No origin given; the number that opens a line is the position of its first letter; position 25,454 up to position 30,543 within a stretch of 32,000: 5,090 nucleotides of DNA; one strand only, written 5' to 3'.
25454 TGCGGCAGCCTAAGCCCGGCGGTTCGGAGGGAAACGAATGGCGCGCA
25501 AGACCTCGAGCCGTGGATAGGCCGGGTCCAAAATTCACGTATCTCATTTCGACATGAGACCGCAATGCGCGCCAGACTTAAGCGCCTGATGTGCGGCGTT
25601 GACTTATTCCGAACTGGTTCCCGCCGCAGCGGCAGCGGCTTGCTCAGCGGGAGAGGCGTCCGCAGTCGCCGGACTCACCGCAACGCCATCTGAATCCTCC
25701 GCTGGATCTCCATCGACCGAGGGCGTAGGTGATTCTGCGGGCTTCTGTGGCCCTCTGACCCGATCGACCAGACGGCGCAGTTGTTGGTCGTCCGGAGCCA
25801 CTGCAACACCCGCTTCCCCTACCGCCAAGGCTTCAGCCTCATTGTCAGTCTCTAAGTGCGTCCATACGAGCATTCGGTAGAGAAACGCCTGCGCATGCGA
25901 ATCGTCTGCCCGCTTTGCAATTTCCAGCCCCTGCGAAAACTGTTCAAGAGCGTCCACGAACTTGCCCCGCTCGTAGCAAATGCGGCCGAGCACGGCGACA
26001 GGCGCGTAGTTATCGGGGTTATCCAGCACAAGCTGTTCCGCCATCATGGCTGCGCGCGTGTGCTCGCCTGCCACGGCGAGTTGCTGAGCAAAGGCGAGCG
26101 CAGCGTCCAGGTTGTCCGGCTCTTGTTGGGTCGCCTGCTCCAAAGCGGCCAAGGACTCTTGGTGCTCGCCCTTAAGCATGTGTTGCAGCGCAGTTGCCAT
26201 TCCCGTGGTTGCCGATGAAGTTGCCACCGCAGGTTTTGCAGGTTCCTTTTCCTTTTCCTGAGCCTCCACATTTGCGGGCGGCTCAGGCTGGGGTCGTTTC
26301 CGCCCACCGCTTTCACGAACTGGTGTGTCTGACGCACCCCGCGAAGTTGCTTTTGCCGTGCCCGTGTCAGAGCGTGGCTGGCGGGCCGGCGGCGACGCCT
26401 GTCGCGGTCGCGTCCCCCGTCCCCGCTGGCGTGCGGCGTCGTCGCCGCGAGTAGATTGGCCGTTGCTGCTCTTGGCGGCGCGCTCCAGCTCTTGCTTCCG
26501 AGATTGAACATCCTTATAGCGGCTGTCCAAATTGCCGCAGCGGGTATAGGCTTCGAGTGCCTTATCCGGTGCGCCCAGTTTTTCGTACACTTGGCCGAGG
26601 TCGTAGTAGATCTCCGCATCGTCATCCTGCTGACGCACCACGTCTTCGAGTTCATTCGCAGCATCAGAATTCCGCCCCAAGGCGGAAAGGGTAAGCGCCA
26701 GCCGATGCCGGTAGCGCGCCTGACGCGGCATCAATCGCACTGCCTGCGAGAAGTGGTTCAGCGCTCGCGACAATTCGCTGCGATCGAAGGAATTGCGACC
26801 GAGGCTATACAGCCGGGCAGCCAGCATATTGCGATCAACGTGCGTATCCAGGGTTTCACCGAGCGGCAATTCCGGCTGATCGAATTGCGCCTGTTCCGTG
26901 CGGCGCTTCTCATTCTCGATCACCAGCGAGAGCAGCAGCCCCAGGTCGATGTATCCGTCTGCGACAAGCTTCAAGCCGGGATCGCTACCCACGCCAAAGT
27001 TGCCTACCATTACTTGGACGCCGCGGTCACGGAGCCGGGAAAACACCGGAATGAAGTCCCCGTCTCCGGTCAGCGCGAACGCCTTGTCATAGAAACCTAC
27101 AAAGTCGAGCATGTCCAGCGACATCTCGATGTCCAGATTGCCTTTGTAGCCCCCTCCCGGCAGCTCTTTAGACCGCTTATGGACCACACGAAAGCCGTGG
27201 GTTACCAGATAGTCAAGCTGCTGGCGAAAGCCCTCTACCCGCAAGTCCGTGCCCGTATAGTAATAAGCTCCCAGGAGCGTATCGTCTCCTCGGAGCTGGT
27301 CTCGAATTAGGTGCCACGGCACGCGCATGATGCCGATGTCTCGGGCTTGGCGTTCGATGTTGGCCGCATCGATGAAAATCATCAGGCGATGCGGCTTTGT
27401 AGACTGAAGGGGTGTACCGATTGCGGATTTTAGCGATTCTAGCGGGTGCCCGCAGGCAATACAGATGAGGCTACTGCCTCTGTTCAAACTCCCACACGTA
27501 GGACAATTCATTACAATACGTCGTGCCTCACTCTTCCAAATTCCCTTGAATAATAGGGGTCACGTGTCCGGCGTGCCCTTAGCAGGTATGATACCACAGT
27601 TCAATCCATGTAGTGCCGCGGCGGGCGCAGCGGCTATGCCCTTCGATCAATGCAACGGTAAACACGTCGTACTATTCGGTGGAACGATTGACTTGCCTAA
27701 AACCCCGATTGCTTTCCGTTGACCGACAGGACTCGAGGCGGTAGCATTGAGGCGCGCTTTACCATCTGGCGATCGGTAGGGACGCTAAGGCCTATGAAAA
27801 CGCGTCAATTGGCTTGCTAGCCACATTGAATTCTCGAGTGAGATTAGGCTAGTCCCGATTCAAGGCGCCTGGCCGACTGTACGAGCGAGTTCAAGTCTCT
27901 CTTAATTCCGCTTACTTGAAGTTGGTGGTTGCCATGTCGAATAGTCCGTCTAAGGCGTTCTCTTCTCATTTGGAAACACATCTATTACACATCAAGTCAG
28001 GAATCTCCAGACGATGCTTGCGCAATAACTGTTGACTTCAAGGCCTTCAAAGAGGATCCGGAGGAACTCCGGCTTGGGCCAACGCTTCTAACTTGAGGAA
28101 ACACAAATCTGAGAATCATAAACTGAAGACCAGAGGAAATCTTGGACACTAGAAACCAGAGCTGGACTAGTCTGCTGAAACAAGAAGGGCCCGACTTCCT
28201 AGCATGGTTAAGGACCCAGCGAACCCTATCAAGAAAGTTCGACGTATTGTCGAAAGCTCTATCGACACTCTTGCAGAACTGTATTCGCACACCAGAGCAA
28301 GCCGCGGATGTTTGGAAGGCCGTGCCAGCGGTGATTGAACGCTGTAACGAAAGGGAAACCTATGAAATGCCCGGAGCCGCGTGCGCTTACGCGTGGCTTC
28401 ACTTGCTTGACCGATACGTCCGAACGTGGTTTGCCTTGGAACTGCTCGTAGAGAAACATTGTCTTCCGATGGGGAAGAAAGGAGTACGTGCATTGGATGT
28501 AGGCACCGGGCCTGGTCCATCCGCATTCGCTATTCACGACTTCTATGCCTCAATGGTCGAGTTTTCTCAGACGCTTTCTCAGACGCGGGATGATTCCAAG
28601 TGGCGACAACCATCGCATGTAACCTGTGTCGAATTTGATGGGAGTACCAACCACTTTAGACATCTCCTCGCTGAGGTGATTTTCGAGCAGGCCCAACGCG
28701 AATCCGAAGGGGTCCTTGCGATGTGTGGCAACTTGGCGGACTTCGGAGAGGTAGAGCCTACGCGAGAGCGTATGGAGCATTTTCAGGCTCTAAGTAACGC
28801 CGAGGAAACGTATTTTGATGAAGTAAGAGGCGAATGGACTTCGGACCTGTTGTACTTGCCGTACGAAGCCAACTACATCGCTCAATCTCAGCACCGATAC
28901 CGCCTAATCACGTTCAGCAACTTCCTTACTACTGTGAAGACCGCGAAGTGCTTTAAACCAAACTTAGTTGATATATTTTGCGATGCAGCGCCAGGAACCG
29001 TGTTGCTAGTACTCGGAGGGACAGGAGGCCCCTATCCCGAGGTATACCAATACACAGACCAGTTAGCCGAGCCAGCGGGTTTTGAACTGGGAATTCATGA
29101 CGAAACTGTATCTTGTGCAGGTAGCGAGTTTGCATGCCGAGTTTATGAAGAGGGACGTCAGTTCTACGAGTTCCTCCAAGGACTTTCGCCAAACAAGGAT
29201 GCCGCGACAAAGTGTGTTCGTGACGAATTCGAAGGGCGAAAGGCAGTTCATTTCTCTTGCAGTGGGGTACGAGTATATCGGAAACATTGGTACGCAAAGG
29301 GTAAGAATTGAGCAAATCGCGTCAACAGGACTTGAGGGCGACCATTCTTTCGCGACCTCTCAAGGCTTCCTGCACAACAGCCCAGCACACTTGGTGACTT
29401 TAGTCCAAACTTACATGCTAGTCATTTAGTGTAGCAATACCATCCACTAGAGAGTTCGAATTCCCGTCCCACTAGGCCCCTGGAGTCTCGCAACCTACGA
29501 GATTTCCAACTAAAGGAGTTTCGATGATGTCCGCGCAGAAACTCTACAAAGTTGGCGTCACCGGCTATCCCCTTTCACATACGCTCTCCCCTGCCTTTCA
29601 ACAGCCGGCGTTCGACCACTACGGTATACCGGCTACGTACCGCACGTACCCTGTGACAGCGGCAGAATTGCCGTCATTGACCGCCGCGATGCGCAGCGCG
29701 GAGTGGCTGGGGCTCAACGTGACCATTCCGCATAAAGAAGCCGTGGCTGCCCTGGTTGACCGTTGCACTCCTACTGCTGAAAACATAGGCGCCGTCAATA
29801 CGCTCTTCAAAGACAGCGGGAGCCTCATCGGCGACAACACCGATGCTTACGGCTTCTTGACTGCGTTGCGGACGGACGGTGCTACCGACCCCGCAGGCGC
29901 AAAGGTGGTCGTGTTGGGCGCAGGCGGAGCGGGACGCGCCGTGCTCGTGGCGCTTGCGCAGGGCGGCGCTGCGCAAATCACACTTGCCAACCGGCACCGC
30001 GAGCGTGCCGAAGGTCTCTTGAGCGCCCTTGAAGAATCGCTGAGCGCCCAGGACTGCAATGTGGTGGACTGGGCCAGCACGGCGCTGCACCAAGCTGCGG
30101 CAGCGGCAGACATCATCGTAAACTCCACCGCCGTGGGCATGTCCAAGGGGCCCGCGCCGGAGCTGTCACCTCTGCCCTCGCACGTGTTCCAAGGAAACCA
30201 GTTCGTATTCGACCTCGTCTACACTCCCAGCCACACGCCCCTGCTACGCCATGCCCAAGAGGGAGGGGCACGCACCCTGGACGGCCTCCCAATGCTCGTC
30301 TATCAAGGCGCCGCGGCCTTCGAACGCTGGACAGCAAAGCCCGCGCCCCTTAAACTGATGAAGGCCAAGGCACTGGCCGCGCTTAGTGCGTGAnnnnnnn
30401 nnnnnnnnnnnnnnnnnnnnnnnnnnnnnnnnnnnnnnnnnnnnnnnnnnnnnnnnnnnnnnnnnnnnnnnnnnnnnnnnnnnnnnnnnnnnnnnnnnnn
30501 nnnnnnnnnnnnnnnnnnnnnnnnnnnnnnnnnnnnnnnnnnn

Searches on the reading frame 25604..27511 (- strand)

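Call 19: search_protein_families(library=pfam, proteins=[window:25604-27511:-], max_evalue=0.00001)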
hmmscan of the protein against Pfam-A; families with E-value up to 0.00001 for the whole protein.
window:25604-27511:- (635 aa): 14 families
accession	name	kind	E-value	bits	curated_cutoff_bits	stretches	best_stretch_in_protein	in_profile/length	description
PF01936.24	NYN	-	1.5e-19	71.4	24.2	1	42-190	1-144/145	NYN domain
PF07719.23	TPR_2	-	1.2e-17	62.9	27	0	299-329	1-31/34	Tetratricopeptide repeat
PF13414.12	TPR_11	-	4.6e-17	61.9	26.8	0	277-313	6-42/42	TPR repeat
PF14559.12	TPR_19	-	2.6e-16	60.2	25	0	246-301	6-61/68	Tetratricopeptide repeat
PF13424.12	TPR_12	-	1e-13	51.7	30.1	1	508-572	9-75/77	Tetratricopeptide repeat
PF00515.34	TPR_1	-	2.6e-13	49.6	27.8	0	299-325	1-27/34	Tetratricopeptide repeat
PF13432.12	TPR_16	-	1.5e-12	48.2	32.7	1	270-324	2-56/65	Tetratricopeptide repeat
PF13428.12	TPR_14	-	1.7e-11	44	23.5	0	268-307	4-43/44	Tetratricopeptide repeat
PF23914.1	TPR_CcmH_CycH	-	2.2e-11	44.3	42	1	445-536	61-155/158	Cytochrome c-type biogenesis protein H TPR domain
PF13181.12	TPR_8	-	6.1e-09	35.8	25.7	0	299-325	1-27/34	Tetratricopeptide repeat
PF13431.12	TPR_17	-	9.5e-09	35.3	24.4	0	289-320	3-34/34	Tetratricopeptide repeat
PF14561.12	TPR_20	-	7.1e-08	33.1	25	0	450-488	4-42/90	Tetratricopeptide repeat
PF12895.13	ANAPC3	-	2.5e-06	28.1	27.2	0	450-523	5-77/82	Anaphase-promoting complex, cyclosome, subunit 3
PF13371.12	TPR_9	-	7.2e-06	26.4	35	0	245-300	9-64/73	Tetratricopeptide repeat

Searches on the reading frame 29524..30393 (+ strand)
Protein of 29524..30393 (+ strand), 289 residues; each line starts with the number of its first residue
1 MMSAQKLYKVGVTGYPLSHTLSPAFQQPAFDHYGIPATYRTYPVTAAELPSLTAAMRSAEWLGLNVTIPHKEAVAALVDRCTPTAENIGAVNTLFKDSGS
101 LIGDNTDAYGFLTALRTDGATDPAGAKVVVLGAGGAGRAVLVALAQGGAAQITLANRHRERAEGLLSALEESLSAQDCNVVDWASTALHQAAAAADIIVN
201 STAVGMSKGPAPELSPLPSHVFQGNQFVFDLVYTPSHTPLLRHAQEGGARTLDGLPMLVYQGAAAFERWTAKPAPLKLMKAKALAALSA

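Call 19: search_protein_families(library=pfam, proteins=[window:29524-30393:+], max_evalue=0.00001)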
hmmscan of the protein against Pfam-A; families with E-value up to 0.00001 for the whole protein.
window:29524-30393:+ (289 aa): 4 families
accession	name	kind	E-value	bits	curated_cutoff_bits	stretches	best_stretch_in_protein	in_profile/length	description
PF08501.16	Shikimate_dh_N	-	3.4e-23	82.1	27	1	12-94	1-83/83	Shikimate dehydrogenase substrate binding domain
PF18317.6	SDH_C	-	3.5e-11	43.1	25.8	1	254-283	1-30/31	Shikimate 5'-dehydrogenase C-terminal domain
PF01488.26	Shikimate_DH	-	3.7e-09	37.2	24.3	1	124-203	11-84/138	Shikimate / quinate 5-dehydrogenase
PF03435.24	Sacchrp_dh_NADP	-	1.7e-08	35.3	25.1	0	128-200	1-74/129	Saccharopine dehydrogenase NADP binding domain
